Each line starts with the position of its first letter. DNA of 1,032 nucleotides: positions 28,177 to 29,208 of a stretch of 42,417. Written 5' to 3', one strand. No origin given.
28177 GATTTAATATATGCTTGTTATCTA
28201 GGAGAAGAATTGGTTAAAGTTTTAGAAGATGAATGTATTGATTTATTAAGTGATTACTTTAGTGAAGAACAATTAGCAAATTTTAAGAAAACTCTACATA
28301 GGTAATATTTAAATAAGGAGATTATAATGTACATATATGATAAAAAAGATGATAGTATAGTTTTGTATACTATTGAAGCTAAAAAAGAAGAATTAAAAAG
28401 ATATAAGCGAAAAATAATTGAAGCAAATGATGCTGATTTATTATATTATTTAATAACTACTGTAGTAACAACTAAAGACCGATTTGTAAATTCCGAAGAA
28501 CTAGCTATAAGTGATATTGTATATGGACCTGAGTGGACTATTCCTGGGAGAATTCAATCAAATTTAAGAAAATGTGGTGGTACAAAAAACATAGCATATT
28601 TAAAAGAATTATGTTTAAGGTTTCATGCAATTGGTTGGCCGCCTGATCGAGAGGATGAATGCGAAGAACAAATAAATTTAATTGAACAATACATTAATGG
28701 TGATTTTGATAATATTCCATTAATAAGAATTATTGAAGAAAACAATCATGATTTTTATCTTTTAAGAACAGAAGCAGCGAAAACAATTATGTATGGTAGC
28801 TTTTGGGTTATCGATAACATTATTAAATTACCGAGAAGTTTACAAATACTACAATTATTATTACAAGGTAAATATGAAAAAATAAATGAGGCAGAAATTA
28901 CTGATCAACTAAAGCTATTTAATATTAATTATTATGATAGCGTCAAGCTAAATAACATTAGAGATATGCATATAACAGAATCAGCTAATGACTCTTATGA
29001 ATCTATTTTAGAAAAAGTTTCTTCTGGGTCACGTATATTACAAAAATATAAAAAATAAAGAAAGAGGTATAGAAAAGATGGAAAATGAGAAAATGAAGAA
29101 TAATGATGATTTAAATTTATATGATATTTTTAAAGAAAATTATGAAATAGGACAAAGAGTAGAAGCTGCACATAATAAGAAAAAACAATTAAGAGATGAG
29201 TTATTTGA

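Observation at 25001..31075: Nine-gene tandem array of two unrecognised paralogous families (A A B B A B A A A)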

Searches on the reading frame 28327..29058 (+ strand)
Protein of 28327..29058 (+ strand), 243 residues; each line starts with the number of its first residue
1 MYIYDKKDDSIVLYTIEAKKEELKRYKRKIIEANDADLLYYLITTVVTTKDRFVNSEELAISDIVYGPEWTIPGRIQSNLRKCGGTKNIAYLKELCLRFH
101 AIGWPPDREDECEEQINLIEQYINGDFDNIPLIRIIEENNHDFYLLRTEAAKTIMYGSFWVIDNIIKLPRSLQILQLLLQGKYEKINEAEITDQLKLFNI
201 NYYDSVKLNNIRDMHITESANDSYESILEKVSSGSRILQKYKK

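Call 3: search_protein_families(library=pfam, proteins=[window:28327-29058:+], max_evalue=1)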
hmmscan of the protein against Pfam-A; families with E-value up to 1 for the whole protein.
window:28327-29058:+ (243 aa): 1 family
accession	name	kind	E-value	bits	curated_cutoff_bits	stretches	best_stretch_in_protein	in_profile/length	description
PF00306.32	ATP-synt_ab_C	-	0.078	13.8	27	1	172-239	44-113/126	ATP synthase alpha/beta chain, C terminal domain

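Call 4: search_protein_families(library=padloc, proteins=[window:28327-29058:+], max_evalue=1)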
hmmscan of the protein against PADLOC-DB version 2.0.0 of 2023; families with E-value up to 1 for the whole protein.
window:28327-29058:+ (243 aa): 0 families

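Call 27: search_solved_structures(query=A4, max_evalue=10)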
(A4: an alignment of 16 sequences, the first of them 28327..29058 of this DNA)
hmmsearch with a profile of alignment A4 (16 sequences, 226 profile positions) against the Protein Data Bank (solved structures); distinct sequences matched with E-value up to 10: 4.
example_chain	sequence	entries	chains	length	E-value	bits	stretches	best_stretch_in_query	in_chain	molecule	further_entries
3w1h_A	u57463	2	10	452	0.058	16.5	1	12-130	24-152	L-seryl-tRNA(Sec) selenium transferase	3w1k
3wcn_A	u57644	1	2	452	0.062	16.4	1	12-130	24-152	L-seryl-tRNA(Sec) selenium transferase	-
3pnu_A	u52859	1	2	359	5.6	10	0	21-97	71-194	Dihydroorotase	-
9k9w_M2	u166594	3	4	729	6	9.9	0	47-104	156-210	Glr2806 protein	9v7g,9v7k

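Call 36: predict_structure(alignment_id=A4)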
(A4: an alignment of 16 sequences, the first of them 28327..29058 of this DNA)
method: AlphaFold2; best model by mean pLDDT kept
length: 243 residues; sequences in the alignment: 16
mean_pLDDT: 87.2   pTM: 0.84
mean pLDDT of the five models: 87.2, 86.6, 85.4, 83.2, 77.6
residues with pLDDT >= 90: 124; 70-90: 100; 50-70: 19; < 50: 0
segments of 3 or more residues with pLDDT < 50: none
pLDDT, mean of each block of 10 residues (from residue 1): 88 92 97 94 91 91 77 70 90 89 82 93 94 90 88 84 93 94 88 93 88 64 77 87 79
secondary structure, 60 per line:
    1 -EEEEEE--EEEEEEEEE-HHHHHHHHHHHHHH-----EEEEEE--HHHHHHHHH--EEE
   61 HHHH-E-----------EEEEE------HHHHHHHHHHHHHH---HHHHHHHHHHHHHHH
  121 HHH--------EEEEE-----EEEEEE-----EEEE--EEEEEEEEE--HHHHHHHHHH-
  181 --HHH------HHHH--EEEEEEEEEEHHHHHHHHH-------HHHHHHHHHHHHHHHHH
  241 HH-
elements in order: E2-7 E10-18 H20-33 E39-44 H47-55 E58-60 H61-64 E78-82 H89-102 H106-123 E132-136 E142-147 E153-156 E159-167 H170-179 H192-195 E198-207 H208-216 H224-242
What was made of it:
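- The AF2 model of B is confident (pTM 0.84, call 36).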

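Call 39: fold_search(model_id=the predicted structure, library=pdb)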
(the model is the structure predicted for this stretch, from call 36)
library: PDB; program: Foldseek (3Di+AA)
matches with E <= 10: 255; with E <= 0.001: 0
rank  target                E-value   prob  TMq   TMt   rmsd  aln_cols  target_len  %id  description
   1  7obz_B                2.1e-01  0.07  0.14  0.17  16.8       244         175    7  Structure of RsLOV D109G (released 2021-06-30)
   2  7ob0_B                2.8e-01  0.06  0.14  0.16  15.9       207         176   10  Structure of RsLOV d2 variant (released 2021-06-30)
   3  1ftf_C                4.0e-01  0.04  0.10  0.16  15.8       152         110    7  CRYSTAL STRUCTURE OF STREPTOCOCCUS PNEUMONIAE ACYL CARRIER PROTEIN SYNTHASE (NATIVE 2) (released 2001-09-12)
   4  4yit_A                4.5e-01  0.04  0.14  0.13  23.3       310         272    6  Crystal Structure of LAGLIDADG Meganuclease I-AabMI Bound to Uncleaved DNA (released 2016-03-23)
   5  9y9z_36               5.4e-01  0.06  0.16  0.17  14.0       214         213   10  Cryo-EM structure of conoid fiber from Toxoplasma gondii (24-nm repeat) (released 2025-12-03)
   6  8js5_A                5.7e-01  0.06  0.19  0.18  23.0       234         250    8  Dimeric PAS domains of oxygen sensor FixL with ferric unliganded heme (released 2024-06-26)
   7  4hj6_B                6.0e-01  0.05  0.14  0.18  15.4       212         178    8  Crystal Structure of Rhodobacter Sphaeroides LOV protein (released 2013-01-16)
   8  7obz_A                7.2e-01  0.04  0.14  0.18  17.7       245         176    6  Structure of RsLOV D109G (released 2021-06-30)
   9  7zub_D                9.6e-01  0.16  0.16  0.23  13.0        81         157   12  Cryo-EM structure of the indirubin-bound Hsp90-XAP2-AHR complex (released 2022-11-23)
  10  2vlg_C                9.6e-01  0.08  0.11  0.21  11.2        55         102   14  KinA PAS-A domain, homodimer (released 2008-03-18)
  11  8wvz_D                9.6e-01  0.04  0.12  0.06  18.0       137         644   12  Structure of ADP-Form AsfvPrimPol Hexamer (released 2024-10-30)
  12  2vlg_D                1.0e+00  0.08  0.11  0.22   8.7        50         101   16  KinA PAS-A domain, homodimer (released 2008-03-18)
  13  4aad_A                1.1e+00  0.05  0.12  0.17  14.7       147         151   12  Crystal structure of the mutant D75N I-CreI in complex with its wild- type target in absence of metal ions at the acti (released 2012-05-02)
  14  7obz_E                1.1e+00  0.04  0.14  0.18  15.9       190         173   10  Structure of RsLOV D109G (released 2021-06-30)
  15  4pw1_A                1.2e+00  0.21  0.19  0.21   8.6        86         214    9  Crystal structure of a protein with unknown function (CLOLEP_02462) from Clostridium leptum DSM 753 at 2.10 A resoluti (released 2014-06-18)
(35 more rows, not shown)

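Call 41: search_protein_families(library=phrogs, proteins=[window:28327-29058:+], max_evalue=0.1)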
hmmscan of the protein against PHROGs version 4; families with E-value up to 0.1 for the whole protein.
window:28327-29058:+ (243 aa): 1 family
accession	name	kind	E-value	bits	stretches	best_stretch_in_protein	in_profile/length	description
phrog_18676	-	unknown function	0.047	14.5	0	39-67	2-30/46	-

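Call 42: search_protein_families(library=ncbifam, proteins=[window:28327-29058:+], max_evalue=0.1)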
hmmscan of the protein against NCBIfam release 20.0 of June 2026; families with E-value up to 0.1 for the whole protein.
window:28327-29058:+ (243 aa): 0 families

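Call 51: find_related_loci(query=A4, collection=viral_contigs, flank=10000)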
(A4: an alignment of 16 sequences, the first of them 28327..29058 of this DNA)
Query A4 (243 aa) in viral_contigs; peptide patterns used: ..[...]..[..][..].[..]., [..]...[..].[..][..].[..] (x = any residue, [..] = any of these).
302 stretches matched a pattern, but none encodes a relative of the query by tblastn (E <= 1e-3).

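Call 53: find_homologous_proteins(query=A4, max_evalue=0.01)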
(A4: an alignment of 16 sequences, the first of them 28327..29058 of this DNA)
Query A4 (16 sequences) (243 aa, profile of the alignment): 21 proteins with E <= 0.01 among 3343 candidates.
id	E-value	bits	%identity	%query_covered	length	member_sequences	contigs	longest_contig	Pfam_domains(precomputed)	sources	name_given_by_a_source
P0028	1.9e-90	321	62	100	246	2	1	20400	-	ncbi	-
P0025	2.2e-90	320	89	100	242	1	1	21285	-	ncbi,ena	-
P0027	2.8e-90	320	63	100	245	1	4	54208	-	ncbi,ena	-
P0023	3.3e-89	317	100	100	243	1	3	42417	-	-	-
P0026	1.5e-88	314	83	100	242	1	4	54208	-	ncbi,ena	-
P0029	4.8e-87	310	63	100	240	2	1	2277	-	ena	-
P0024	2.5e-80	288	46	100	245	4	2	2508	-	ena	-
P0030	2.0e-76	275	32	100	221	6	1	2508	-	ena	-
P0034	2.7e-69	251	31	100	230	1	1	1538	-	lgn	-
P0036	2.4e-55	206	27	99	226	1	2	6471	-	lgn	-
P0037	2.3e-49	186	27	54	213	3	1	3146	-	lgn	-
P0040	2.0e-43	167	28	54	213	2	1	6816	-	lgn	-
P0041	7.4e-40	155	30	54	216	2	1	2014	-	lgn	-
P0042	9.5e-39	152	22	55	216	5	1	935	-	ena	-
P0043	2.2e-30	124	26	100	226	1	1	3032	-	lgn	-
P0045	1.1e-23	102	25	83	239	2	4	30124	-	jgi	-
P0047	6.1e-17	80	27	58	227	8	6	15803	-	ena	-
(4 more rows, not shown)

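Call 54: find_encoding_contigs(protein=P0045, flank=10000, max_places=3)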
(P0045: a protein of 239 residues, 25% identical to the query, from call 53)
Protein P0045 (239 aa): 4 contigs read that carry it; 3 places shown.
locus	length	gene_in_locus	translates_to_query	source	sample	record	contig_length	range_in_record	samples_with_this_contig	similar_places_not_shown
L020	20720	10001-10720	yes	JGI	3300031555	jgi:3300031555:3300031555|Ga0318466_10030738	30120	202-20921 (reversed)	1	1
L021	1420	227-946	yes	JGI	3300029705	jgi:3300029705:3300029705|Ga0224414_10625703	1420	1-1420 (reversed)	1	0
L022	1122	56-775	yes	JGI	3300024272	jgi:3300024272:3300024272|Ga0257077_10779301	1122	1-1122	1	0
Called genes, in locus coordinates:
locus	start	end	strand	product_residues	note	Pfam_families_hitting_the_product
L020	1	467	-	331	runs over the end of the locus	PF01933:CofD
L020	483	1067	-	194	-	-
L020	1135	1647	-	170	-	-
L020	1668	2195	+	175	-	PF20122:DUF6512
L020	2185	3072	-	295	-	PF01068:DNA_ligase_A_M, PF09414:RNA_ligase (weak), PF04679:DNA_ligase_A_C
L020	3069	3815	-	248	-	PF02735:Ku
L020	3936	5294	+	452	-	PF01225:Mur_ligase, PF08245:Mur_ligase_M, PF02875:Mur_ligase_C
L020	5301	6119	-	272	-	PF04018:VCA0040-like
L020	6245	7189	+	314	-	-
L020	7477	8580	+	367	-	-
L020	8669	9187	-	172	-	-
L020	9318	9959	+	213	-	PF02698:DUF218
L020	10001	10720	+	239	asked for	-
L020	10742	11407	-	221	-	PF03167:UDG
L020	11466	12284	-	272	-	PF09997:DUF2238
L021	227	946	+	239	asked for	-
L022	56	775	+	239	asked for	-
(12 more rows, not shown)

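Call 55: find_encoding_contigs(protein=P0047, flank=10000, max_places=3)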
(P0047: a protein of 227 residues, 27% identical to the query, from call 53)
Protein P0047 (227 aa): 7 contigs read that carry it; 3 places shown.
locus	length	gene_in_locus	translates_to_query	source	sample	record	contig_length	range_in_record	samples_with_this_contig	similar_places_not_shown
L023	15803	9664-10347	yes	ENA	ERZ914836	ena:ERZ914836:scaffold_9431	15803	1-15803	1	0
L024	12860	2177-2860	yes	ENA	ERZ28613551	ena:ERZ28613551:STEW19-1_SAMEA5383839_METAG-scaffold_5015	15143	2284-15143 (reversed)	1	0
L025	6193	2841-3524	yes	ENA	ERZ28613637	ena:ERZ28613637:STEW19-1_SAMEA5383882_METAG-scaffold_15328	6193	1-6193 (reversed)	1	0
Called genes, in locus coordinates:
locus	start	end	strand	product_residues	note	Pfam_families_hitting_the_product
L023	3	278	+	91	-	?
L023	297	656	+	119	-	-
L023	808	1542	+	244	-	PF01522:Polysacc_deac_1 (faint)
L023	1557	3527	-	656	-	-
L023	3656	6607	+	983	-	PF02463:SMC_N, PF13304:AAA_21 (weak), PF13476:AAA_23 (weak), PF13555:AAA_29 (weak), PF06470:SMC_hinge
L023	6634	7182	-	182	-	PF01327:Pep_deformylase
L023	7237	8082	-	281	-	-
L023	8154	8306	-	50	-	-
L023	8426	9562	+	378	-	PF01098:FTSW_RODA_SPOVE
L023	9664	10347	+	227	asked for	-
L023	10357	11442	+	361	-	PF01368:DHH, PF02272:DHHA1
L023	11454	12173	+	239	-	PF10531:SLBB, PF22461:SLBB_2 (weak), PF14520:HHH_5 (faint), PF00633:HHH, PF03934:T2SSK (faint), PF12836:HHH_3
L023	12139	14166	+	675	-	PF13567:DUF4131, PF03772:Competence, PF00753:Lactamase_B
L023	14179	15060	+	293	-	PF17761:DUF1016_N, PF06250:YhcG_C, PF13588:HSDR_N_2 (faint)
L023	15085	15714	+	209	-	-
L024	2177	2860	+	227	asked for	-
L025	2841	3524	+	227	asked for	-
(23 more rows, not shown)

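Call 56: find_encoding_contigs(protein=P0040, flank=10000, max_places=2)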
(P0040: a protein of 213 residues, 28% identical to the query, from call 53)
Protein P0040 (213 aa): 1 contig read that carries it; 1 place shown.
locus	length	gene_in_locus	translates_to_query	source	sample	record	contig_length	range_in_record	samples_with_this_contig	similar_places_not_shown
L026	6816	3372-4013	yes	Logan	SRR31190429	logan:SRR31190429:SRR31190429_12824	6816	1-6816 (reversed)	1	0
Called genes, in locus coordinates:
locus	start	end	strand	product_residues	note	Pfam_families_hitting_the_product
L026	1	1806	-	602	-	?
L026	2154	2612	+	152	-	-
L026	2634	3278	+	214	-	-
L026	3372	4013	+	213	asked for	-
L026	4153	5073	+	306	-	-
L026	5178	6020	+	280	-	PF25281:MBL_MAP1B (weak), PF00753:Lactamase_B, PF23023:Anti-Pycsar_Apyc1 (weak), PF12706:Lactamase_B_2 (weak)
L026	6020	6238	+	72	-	PF11213:DUF3006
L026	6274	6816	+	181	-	?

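Call 61: fold_search(model_id=the predicted structure, library=viral)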
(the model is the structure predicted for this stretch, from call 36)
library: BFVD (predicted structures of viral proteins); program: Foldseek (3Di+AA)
matches with E <= 10: 228; with E <= 0.001: 0
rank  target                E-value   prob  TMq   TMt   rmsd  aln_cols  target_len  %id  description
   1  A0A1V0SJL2            7.3e-02  0.13  0.13  0.11  20.8       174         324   14  Uncharacterized protein [Klosneuvirus KNV1]
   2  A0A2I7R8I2            3.0e-01  0.11  0.12  0.16  11.8        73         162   18  (no name in the UniProt tables at hand)
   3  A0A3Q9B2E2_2          3.3e-01  0.06  0.12  0.03  23.7       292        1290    7  (no name in the UniProt tables at hand)
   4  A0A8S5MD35            3.5e-01  0.04  0.12  0.12  14.9       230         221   10  Uncharacterized protein [Podoviridae sp. ct7Kl21]
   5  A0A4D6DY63            5.3e-01  0.09  0.13  0.18  14.1        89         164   15  Uncharacterized protein [Raoultella phage RP180]
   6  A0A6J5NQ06            5.6e-01  0.10  0.11  0.05   9.4        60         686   12  Uncharacterized protein [uncultured Caudovirales phage]
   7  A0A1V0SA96            5.9e-01  0.03  0.16  0.10  23.8       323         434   10  Regulator of G protein signaling domain [Catovirus CTV1]
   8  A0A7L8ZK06            6.3e-01  0.09  0.14  0.21  15.3       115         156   12  (no name in the UniProt tables at hand)
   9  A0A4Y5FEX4            6.7e-01  0.06  0.13  0.14  20.3       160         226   11  Holliday junction resolvase [Lactobacillus phage 3-521]
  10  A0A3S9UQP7            7.1e-01  0.18  0.12  0.25   3.7        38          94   16  Uncharacterized protein [Mycobacterium phage DrLupo]
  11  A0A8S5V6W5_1          7.1e-01  0.04  0.15  0.04  17.6       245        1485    8  Uncharacterized protein [CrAss-like virus sp. ctXt06]
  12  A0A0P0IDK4            7.9e-01  0.20  0.14  0.38   2.7        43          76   16  (no name in the UniProt tables at hand)
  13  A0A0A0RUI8            7.9e-01  0.16  0.16  0.26  18.6       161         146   10  Uncharacterized protein [Bacillus phage Mater]
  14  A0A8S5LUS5            7.9e-01  0.10  0.11  0.19  10.2        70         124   16  Minor tail protein [Myoviridae sp. ctwmI4]
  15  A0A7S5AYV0            8.4e-01  0.14  0.13  0.12   9.4        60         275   10  Uncharacterized protein [Pseudomonas phage Iggy]
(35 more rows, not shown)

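Call 64: search_protein_families(library=pfam, alignment_id=A6, max_evalue=1)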
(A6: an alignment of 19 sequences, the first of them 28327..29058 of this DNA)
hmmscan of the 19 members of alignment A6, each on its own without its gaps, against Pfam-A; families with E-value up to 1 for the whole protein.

A. member 1, window:28327-29058:+ (243 aa): 1 family
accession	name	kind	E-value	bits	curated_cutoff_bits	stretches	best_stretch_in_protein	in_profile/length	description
PF00306.32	ATP-synt_ab_C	-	0.078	13.8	27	1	172-239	44-113/126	ATP synthase alpha/beta chain, C terminal domain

B. families by the number of members that match (of 19 scanned): 15 families
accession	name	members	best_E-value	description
PF17182.10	OSK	1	0.016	OSK domain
PF00306.32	ATP-synt_ab_C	1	0.078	ATP synthase alpha/beta chain, C terminal domain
PF01705.24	CX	1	0.12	CX module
PF22226.1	Mre11_C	1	0.12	Mre11 C-terminal Rad50-binding domain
PF12514.13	DUF3718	1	0.13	Protein of unknown function (DUF3718)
PF12009.13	Telomerase_RBD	1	0.14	Telomerase ribonucleoprotein complex - RNA binding domain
PF02585.22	PIG-L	1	0.14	GlcNAc-PI de-N-acetylase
PF12910.14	PHD_like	1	0.19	Antitoxin of toxin-antitoxin, RelE / RelB, TA system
PF09069.17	EF-hand_3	1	0.19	EF-hand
PF01561.21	Hanta_Gc_N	1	0.25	Hantavirus glycoprotein Gc, N-terminal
PF03833.19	PolC_DP2_N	1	0.25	DNA polymerase II large subunit DP2, N-terminal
PF14659.12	Phage_int_SAM_3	1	0.26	Phage integrase, N-terminal SAM-like domain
PF21389.3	CASTOR1_ACT-like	1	0.31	Cytosolic arginine sensor for mTORC1 subunit 1/2, ACT-like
PF11304.13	DUF3106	1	0.39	Protein of unknown function (DUF3106)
PF10925.13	DUF2680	1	0.47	Protein of unknown function (DUF2680)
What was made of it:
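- On Polymorphic-toxin immunity / orphan poly-immunity island: Pfam hmmscan of all nine proteins and of 19 B-family members gave nothing consistent and nothing above cut-off (calls 3, 64).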

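Call 82: search_dna_similar(query=window:28327-29058:+, collection=plasmids, mode=protein, max_evalue=0.01, max_rows=10)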
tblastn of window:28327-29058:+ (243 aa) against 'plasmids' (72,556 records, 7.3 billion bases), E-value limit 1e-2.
No match.

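Call 83: search_dna_similar(query=window:28327-29058:+, collection=phages, mode=protein, max_evalue=0.01, max_rows=10)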
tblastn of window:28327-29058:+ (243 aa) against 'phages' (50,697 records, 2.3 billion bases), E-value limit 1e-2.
No match.
